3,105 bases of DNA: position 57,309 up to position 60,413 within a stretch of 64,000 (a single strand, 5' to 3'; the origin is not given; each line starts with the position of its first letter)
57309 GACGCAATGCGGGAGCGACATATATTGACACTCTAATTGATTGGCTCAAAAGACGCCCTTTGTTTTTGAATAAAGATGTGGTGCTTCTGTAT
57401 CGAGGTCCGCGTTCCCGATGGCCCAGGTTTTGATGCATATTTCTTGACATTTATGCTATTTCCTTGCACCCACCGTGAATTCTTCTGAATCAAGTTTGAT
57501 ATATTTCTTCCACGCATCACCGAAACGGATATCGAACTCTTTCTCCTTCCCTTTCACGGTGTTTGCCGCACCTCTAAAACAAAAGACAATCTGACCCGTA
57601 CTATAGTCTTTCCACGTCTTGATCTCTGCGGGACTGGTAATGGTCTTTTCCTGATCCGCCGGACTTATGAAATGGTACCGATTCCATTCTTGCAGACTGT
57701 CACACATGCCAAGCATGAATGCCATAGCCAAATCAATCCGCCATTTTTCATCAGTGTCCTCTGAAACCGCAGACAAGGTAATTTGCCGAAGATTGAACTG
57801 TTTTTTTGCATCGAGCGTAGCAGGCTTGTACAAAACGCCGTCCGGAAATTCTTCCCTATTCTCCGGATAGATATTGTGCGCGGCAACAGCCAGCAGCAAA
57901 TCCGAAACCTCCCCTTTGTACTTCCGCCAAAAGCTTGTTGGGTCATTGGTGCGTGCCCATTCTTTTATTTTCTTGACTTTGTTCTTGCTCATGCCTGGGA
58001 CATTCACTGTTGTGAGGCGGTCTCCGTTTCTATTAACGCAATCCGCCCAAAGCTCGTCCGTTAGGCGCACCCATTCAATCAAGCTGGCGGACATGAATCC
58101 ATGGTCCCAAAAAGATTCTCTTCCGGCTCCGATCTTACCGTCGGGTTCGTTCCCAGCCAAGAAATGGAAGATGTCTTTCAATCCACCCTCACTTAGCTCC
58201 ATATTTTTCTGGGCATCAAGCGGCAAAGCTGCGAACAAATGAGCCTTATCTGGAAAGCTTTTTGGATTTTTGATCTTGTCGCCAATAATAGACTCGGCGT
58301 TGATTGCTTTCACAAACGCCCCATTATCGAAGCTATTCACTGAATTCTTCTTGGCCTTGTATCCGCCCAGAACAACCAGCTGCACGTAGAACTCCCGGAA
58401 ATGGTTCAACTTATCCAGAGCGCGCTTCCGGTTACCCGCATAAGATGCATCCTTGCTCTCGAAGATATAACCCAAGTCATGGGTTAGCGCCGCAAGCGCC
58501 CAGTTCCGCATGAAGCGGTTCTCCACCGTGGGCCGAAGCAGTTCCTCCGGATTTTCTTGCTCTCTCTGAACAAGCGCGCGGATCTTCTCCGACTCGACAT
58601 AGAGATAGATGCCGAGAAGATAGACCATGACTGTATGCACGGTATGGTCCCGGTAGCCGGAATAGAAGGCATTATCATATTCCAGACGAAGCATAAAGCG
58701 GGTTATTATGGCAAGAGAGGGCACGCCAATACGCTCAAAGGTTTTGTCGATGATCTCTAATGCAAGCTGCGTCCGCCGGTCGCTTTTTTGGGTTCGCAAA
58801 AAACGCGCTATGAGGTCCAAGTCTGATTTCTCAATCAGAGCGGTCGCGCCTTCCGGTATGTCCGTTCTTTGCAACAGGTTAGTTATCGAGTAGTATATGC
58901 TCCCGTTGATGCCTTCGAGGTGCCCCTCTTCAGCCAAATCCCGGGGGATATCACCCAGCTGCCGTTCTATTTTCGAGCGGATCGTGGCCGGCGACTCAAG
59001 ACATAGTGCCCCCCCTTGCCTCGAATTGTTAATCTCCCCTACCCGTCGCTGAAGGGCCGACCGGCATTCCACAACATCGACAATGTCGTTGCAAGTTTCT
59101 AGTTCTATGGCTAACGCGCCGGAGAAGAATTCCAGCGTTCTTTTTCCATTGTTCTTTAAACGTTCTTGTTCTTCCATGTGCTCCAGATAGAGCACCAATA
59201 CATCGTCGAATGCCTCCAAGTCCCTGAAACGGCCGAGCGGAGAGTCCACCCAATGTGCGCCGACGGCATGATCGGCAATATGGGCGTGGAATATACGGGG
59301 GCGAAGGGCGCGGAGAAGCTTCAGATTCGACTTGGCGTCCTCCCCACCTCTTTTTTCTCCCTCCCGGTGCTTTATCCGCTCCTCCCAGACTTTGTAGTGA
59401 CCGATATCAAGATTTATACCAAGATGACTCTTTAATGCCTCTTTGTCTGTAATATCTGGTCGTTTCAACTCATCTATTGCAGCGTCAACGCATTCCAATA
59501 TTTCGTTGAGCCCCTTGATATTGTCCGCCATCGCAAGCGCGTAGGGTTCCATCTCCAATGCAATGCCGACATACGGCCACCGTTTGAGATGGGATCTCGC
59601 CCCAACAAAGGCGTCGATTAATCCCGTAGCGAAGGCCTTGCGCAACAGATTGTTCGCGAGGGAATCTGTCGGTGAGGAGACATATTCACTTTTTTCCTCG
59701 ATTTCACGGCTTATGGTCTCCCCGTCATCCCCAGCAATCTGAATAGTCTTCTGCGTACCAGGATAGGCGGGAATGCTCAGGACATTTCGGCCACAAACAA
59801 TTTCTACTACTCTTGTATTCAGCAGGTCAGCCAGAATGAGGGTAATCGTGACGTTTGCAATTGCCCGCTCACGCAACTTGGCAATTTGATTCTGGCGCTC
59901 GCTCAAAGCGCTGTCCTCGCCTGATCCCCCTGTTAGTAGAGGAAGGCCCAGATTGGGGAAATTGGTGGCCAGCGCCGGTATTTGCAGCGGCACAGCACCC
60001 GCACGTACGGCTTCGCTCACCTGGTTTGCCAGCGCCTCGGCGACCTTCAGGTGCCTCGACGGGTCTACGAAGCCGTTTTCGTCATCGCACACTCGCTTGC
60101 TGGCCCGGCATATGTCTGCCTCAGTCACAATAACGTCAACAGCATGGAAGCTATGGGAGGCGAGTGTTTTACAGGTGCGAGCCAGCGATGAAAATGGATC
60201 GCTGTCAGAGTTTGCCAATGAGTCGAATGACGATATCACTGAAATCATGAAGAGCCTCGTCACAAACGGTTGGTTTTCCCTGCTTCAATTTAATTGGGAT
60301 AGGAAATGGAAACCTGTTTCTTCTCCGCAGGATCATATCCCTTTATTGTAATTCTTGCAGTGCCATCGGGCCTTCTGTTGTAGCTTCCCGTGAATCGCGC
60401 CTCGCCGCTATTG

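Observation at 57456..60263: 935-aa fusion of an Endo-IV/xylose-isomerase-like TIM barrel with an HD phosphohydrolase domain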

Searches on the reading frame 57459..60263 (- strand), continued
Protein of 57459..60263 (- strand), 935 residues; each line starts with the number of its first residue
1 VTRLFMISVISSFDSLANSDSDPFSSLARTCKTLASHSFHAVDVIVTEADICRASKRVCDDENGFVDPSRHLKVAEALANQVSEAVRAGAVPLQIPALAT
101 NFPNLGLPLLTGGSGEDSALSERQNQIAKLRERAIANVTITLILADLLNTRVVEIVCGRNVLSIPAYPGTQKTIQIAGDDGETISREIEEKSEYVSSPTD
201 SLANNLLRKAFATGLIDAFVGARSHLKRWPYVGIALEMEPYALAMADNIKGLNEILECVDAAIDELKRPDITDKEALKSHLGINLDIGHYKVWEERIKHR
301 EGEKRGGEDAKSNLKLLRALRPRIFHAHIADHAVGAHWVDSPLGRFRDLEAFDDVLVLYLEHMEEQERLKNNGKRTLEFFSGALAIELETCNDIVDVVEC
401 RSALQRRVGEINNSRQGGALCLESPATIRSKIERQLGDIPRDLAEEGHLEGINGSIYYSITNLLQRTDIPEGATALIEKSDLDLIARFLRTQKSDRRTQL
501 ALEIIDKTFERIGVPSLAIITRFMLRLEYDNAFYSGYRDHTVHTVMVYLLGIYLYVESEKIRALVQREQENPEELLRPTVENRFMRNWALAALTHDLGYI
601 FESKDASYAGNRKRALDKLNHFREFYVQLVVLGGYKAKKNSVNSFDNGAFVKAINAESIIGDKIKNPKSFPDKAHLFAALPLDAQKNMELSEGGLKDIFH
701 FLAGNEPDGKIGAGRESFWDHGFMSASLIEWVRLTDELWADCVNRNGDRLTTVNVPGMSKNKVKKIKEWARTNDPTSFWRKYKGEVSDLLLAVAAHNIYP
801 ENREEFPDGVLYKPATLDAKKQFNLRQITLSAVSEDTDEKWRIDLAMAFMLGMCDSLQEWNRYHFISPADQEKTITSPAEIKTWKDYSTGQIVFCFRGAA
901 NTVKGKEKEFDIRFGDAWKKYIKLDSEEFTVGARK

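Call 116: search_dna_similar(query=window:57459-60248:-, collection=plasmids, mode=protein, max_evalue=0.001, max_rows=12)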
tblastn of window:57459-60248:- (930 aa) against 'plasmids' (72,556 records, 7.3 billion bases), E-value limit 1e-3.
No match.

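Call 117: search_dna_similar(query=window:57459-60248:-, collection=phages, mode=protein, max_evalue=0.001, max_rows=12)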
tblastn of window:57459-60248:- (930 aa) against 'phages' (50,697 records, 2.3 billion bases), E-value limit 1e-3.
No match.

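Call 118: list_cluster_members(proteins=[window:57459-60248:-, window:62176-62541:-])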
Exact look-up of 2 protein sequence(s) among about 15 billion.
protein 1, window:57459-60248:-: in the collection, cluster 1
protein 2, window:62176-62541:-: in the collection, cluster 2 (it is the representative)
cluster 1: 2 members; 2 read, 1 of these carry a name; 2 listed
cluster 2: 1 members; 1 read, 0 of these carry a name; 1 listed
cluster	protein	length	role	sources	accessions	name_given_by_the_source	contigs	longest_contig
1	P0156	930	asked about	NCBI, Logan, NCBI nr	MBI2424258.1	MAG: hypothetical protein HYV27_15610 [Candidatus Hydrogenedentes bacterium] | hypothetical protein [Candidatus Hydrogenedentota bacterium]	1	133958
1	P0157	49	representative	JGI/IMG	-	-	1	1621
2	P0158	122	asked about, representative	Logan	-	-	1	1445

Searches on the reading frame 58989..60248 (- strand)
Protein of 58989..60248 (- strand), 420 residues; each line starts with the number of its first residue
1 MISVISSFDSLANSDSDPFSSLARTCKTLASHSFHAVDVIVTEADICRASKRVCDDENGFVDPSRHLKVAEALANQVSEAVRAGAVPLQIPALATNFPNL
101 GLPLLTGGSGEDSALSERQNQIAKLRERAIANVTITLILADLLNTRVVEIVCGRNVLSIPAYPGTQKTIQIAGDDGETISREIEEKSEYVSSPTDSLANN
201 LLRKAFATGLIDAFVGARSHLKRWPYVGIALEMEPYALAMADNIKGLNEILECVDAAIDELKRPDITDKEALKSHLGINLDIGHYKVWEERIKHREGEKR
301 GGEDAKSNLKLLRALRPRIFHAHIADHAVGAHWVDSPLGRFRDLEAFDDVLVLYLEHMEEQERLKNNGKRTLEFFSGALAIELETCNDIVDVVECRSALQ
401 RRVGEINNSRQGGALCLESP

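Call 98: find_related_loci(query=A7, collection=genome_contigs, flank=10000)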
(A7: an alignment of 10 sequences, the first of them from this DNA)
Query A7 (420 aa) in genome_contigs; peptide patterns used: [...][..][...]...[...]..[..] (x = any residue, [..] = any of these).
342 stretches matched a pattern; 1 encode a relative of the query (tblastn E <= 1e-3); 1 distinct loci.
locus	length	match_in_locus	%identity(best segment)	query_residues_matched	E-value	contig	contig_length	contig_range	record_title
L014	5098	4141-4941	27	82-389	1e-12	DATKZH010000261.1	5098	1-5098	MAG TPA_asm: Thermoguttaceae bacterium isolate SMAG_U14240 k141_4068971, whole genome shotgun sequence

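Call 99: find_related_loci(query=A7, collection=metagenome_contigs, flank=10000)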
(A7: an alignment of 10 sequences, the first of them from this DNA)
Query A7 (420 aa) in metagenome_contigs; peptide patterns used: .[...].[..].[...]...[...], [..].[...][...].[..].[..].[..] (x = any residue, [..] = any of these).
386 stretches matched a pattern; 15 encode a relative of the query (tblastn E <= 1e-3); 15 distinct loci.
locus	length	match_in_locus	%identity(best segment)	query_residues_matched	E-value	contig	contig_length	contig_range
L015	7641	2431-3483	34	1-401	2e-56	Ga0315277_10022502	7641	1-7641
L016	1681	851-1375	30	204-389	7e-17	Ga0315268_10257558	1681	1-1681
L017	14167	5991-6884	26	32-405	9e-15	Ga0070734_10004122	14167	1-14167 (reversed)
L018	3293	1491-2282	25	88-404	8e-14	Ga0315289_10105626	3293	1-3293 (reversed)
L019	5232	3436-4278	25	89-419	1e-10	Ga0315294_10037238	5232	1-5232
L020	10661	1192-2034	25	89-419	1e-10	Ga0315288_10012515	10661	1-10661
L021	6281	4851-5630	26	89-407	7e-10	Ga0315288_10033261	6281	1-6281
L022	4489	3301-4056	24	67-387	5e-9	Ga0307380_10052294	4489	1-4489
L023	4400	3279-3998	26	88-389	3e-8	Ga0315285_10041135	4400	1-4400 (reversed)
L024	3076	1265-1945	25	88-389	8e-8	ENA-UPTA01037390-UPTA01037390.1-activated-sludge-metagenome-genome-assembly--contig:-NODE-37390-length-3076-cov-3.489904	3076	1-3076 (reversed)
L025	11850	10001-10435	23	228-406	1e-7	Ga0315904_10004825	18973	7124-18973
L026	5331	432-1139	26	85-387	1e-7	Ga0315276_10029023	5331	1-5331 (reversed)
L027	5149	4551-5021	23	227-411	1e-6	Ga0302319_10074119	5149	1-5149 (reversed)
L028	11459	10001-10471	23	227-411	3e-6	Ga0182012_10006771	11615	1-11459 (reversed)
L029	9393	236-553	28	269-387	9e-6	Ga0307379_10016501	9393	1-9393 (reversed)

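Call 100: find_related_loci(query=A7, collection=viral_contigs, flank=10000)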
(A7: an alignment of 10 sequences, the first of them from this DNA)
Query A7 (420 aa) in viral_contigs; peptide patterns used: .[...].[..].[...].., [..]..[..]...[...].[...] (x = any residue, [..] = any of these).
8 stretches matched a pattern, but none encodes a relative of the query by tblastn (E <= 1e-3).

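Call 104: search_protein_families(library=pfam, proteins=[L017:5865-7526:+, L019:3109-4854:+, L021:4524-6242:+, L025:9332-11068:+, L028:9374-11119:+, L020:2675-5185:+, L020:5146-6126:+, L025:5157-7298:+, L026:1468-2841:+, L014:1647-3638:+], max_evalue=0.01)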
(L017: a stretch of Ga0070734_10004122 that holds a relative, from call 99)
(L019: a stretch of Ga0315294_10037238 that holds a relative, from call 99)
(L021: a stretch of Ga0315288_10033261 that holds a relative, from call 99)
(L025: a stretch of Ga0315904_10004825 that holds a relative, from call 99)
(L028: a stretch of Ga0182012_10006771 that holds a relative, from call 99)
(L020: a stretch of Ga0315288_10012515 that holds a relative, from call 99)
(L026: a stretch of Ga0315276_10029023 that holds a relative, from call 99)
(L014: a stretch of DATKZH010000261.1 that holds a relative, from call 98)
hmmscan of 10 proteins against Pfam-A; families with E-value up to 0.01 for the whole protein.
L017:5865-7526:+ (554 aa): 2 families
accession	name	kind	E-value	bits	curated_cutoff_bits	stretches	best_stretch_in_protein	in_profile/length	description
PF01261.30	AP_endonuc_2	-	1.8e-14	54.5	31.1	1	102-335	46-247/249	Xylose isomerase-like TIM barrel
PF00211.25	Guanylate_cyc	-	6.4e-07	29.6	21.9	1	363-547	9-180/183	Adenylate and Guanylate cyclase catalytic domain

L019:3109-4854:+ (582 aa): 1 family
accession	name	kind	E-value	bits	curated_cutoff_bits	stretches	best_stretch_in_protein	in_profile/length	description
PF01261.30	AP_endonuc_2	-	1.4e-10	41.7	31.1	1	115-329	48-231/249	Xylose isomerase-like TIM barrel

L021:4524-6242:+ (573 aa): 1 family
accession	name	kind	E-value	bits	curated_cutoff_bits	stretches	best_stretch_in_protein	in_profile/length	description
PF01261.30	AP_endonuc_2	-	8.8e-09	35.8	31.1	1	130-365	58-246/249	Xylose isomerase-like TIM barrel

L025:9332-11068:+ (579 aa): 1 family
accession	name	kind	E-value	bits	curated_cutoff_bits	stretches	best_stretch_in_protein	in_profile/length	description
PF01261.30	AP_endonuc_2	-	8.1e-10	39.2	31.1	1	141-295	58-189/249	Xylose isomerase-like TIM barrel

L028:9374-11119:+ (582 aa): 3 families
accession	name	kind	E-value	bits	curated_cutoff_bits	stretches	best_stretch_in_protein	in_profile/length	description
PF01261.30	AP_endonuc_2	-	1.8e-13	51.2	31.1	1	115-293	53-189/249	Xylose isomerase-like TIM barrel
PF00211.25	Guanylate_cyc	-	2.4e-10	40.8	21.9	1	379-551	5-172/183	Adenylate and Guanylate cyclase catalytic domain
PF23889.1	DUF7241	-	0.0057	17.2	27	0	501-524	29-52/70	Domain of unknown function (DUF7241)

L020:2675-5185:+ (837 aa): 2 families
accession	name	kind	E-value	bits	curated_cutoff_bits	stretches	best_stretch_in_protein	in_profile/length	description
PF02901.20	PFL-like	-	9.3e-102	342.2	24.3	1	202-673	156-625/647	Pyruvate formate lyase-like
PF01228.26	Gly_radical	-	6.9e-12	46.3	22.2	1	714-819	2-106/106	Glycine radical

L020:5146-6126:+ (327 aa): 12 families
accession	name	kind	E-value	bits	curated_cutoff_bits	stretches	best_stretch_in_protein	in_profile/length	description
PF04055.27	Radical_SAM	-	9.4e-18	65.4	29.5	1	135-261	25-156/166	Radical SAM superfamily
PF13353.11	Fer4_12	-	6.8e-10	39.8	22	1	51-218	2-117/137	4Fe-4S single cluster domain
PF00037.32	Fer4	-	2.7e-07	30.6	21.1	1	116-131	8-23/24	4Fe-4S binding domain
PF12838.12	Fer4_7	-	2.8e-06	28.1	27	1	116-136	2-22/52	4Fe-4S dicluster domain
PF12837.12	Fer4_6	-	3.3e-06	27.2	25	1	116-131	9-24/24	4Fe-4S binding domain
PF13237.11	Fer4_10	-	3.9e-06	27.1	25.5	2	87-127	6-53/53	4Fe-4S dicluster domain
PF13484.11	Fer4_16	-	4.5e-06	27.8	30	1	116-146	2-32/66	4Fe-4S double cluster binding domain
PF12797.12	Fer4_2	-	1.6e-05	25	24.5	1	89-101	9-21/22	4Fe-4S binding domain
PF13187.11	Fer4_9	-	0.00046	20.6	27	1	89-130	1-51/52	4Fe-4S dicluster domain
PF14697.11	Fer4_21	-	0.00049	20.6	35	0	64-102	14-53/59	4Fe-4S dicluster domain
PF12800.12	Fer4_4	-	0.00059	20.4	24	0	116-129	4-17/17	4Fe-4S binding domain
PF12798.12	Fer4_3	-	0.0067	17.6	27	1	116-130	1-15/15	4Fe-4S binding domain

L025:5157-7298:+ (714 aa): 2 families
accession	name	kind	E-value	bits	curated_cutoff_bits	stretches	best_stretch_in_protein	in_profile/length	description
PF03781.23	FGE-sulfatase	-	6.4e-38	131.3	23.3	1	443-710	3-253/255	Sulfatase-modifying factor enzyme 1-like domain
PF00656.27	Peptidase_C14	-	7.9e-20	72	21.4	1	72-322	3-225/233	Caspase domain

L026:1468-2841:+ (458 aa): 3 families
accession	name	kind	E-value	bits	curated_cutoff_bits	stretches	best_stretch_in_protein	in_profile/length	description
PF13478.12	XdhC_C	-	9.8e-38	129.9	29.7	1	279-422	1-125/125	XdhC Rossmann domain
PF02625.21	XdhC_CoxI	-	2.7e-14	53.3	24.3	1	20-82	3-64/68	XdhC and CoxI family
PF02254.24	TrkA_N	-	0.0085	16.8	23.8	0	280-361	2-81/116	TrkA-N domain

L014:1647-3638:+ (664 aa): 0 families

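Call 113: search_solved_structures(query=A7, max_evalue=10, show_alignments=3)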
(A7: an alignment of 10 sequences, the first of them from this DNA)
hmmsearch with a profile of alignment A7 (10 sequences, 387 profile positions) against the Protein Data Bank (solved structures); distinct sequences matched with E-value up to 10: 2.
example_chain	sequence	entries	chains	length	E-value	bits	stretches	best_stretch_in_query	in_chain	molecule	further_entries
3b5n_D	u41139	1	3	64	0.44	12.5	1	337-384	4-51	Protein transport protein SEC9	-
9e71_BV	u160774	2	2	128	1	11.2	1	148-232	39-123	Small ribosomal subunit protein eS24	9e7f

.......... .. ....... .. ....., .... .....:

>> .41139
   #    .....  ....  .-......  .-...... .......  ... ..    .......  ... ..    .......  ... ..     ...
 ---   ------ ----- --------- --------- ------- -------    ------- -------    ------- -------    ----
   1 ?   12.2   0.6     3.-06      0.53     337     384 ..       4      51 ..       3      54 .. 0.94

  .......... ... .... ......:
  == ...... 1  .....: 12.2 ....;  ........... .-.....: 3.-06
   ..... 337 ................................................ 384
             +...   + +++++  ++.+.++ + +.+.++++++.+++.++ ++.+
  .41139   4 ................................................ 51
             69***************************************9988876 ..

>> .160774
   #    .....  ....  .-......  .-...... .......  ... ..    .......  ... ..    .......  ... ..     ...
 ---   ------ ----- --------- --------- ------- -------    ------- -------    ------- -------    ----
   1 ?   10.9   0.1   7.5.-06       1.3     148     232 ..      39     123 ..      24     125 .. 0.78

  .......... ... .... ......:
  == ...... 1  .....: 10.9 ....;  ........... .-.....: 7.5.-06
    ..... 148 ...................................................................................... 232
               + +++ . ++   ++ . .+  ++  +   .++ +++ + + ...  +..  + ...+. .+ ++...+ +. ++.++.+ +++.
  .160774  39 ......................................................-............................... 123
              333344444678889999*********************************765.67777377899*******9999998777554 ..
